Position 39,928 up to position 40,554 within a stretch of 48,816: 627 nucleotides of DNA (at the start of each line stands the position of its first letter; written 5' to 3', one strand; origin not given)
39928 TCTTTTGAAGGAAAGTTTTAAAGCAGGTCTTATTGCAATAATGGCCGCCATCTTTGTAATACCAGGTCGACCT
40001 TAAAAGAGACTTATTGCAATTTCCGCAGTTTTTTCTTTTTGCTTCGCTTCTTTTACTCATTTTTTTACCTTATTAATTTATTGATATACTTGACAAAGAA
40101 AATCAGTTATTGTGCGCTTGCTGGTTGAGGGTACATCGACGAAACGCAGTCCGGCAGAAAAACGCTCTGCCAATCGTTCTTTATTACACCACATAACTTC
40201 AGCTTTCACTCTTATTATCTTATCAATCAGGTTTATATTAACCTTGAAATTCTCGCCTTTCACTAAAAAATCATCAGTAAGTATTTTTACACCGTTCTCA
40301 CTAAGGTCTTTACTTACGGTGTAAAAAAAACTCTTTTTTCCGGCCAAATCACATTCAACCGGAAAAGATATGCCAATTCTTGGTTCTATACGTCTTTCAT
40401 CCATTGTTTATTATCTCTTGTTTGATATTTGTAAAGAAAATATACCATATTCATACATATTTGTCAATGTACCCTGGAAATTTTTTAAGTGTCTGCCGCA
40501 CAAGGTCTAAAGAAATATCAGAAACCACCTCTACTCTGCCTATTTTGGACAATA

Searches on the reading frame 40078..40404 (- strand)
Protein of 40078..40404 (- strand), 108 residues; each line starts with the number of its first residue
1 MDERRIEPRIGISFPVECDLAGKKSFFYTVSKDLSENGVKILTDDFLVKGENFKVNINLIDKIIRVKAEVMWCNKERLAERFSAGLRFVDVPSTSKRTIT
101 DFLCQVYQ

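Call 74: search_protein_families(library=pfam, proteins=[window:40078-40404:-], max_evalue=0.00001)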
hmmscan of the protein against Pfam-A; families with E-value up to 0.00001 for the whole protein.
window:40078-40404:- (108 aa): 1 family
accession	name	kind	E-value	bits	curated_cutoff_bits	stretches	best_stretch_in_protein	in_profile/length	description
PF07238.19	PilZ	-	1.9e-14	54.2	22.5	1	3-103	1-100/102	PilZ domain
